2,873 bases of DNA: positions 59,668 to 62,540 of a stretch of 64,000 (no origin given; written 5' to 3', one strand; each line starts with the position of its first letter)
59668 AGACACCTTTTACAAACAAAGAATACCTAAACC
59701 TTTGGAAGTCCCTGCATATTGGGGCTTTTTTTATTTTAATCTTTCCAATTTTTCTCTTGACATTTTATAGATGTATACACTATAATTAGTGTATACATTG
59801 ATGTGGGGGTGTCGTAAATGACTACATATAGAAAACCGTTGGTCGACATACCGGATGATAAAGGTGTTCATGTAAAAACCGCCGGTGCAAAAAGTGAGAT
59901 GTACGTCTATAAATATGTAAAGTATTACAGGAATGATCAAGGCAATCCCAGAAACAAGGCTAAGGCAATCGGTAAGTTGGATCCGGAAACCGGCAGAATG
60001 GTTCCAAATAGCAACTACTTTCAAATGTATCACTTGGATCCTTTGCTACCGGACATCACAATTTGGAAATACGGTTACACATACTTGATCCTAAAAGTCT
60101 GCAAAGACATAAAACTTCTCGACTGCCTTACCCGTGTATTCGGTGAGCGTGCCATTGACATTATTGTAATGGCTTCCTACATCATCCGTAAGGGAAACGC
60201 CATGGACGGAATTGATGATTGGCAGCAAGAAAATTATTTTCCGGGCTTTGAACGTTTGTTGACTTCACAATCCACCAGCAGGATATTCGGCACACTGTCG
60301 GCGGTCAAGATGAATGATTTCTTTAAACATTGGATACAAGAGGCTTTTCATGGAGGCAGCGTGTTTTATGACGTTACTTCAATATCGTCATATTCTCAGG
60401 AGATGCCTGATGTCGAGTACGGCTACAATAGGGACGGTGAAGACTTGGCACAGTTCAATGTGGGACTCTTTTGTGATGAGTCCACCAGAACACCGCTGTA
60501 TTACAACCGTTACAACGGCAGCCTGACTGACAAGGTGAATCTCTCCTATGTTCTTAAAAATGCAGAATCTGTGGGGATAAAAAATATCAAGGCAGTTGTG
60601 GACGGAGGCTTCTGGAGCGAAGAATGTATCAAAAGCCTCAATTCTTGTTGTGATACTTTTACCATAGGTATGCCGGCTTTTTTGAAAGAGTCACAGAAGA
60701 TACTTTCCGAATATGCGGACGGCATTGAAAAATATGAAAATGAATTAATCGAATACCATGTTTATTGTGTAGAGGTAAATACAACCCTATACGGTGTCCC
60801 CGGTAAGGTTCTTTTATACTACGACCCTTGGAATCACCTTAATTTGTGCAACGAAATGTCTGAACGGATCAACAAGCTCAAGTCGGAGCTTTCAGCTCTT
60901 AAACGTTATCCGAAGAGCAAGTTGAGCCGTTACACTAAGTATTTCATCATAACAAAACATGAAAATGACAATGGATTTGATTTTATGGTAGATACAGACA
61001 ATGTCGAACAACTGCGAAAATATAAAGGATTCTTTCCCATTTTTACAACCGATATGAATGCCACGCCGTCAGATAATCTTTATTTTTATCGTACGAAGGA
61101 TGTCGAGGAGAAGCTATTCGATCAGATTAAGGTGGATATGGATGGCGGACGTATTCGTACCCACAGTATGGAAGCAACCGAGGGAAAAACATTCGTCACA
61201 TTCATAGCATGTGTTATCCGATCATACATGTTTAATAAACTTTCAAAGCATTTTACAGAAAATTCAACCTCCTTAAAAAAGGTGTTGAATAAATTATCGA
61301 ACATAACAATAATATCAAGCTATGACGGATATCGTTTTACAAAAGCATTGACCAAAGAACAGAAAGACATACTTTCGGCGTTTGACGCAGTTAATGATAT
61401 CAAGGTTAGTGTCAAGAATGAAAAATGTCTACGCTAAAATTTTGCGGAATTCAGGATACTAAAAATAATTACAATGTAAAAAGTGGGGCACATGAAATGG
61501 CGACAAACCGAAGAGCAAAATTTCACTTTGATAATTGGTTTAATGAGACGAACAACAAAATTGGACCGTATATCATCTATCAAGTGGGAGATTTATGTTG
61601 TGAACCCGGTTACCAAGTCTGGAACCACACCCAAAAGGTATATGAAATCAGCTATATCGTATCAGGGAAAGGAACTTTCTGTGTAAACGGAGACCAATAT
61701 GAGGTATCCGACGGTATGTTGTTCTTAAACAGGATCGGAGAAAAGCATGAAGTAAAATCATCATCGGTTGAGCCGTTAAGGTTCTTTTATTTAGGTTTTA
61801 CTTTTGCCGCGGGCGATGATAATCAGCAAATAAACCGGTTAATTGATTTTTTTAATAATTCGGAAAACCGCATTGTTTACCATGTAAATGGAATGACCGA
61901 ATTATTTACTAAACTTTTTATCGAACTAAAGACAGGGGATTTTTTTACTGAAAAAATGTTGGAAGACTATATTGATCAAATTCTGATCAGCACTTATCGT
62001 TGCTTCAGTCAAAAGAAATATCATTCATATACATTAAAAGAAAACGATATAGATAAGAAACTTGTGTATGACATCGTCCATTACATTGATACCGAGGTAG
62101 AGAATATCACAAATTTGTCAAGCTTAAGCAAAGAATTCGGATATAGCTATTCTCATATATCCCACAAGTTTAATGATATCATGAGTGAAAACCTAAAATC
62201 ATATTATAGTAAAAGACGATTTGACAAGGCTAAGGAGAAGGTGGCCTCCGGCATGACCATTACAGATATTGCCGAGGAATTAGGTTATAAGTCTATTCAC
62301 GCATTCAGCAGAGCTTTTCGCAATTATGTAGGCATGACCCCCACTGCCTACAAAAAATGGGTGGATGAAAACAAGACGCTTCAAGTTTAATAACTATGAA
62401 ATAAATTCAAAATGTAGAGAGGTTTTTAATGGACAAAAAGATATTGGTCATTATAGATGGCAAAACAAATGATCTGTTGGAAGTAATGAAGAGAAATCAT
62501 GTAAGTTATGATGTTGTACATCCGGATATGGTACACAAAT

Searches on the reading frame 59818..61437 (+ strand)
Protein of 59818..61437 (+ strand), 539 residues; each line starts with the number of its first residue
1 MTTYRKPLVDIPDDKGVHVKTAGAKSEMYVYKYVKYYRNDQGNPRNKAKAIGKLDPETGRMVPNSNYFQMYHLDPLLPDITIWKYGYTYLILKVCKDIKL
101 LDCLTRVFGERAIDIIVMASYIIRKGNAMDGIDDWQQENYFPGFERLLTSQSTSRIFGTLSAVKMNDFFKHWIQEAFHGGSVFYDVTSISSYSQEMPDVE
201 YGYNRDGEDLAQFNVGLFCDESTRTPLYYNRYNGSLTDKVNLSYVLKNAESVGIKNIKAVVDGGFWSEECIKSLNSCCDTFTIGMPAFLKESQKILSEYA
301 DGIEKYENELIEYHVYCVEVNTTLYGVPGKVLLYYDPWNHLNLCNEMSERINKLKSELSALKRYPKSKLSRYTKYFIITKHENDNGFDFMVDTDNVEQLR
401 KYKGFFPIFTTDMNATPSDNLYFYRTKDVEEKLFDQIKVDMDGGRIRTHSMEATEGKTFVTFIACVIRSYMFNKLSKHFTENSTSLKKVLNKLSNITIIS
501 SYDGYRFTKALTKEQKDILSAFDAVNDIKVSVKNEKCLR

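Call 58: search_protein_families(library=pfam, proteins=[window:59818-61437:+])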
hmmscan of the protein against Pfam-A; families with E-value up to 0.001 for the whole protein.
window:59818-61437:+ (539 aa): 1 family
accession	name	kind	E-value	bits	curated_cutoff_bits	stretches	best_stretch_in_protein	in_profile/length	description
PF01609.27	DDE_Tnp_1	-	3.7e-05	24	23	1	184-464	9-197/200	Transposase DDE domain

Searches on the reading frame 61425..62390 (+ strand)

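Call 58: search_protein_families(library=pfam, proteins=[window:61425-62390:+])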
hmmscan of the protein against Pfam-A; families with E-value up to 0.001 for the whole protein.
window:61425-62390:+ (321 aa): 4 families
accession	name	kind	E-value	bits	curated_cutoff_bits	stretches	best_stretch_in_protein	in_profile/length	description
PF12833.13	HTH_18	-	9.2e-19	68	33.6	1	234-311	1-79/80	Helix-turn-helix domain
PF00165.29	HTH_AraC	-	3.3e-13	49.9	26.6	1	273-309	5-40/42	Bacterial regulatory helix-turn-helix proteins, AraC family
PF02311.25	AraC_binding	-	2.4e-11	43.9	21.1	1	59-129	10-80/135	AraC-like ligand binding domain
PF07883.17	Cupin_2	-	1.4e-09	37.9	27.2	1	60-121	6-67/70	Cupin domain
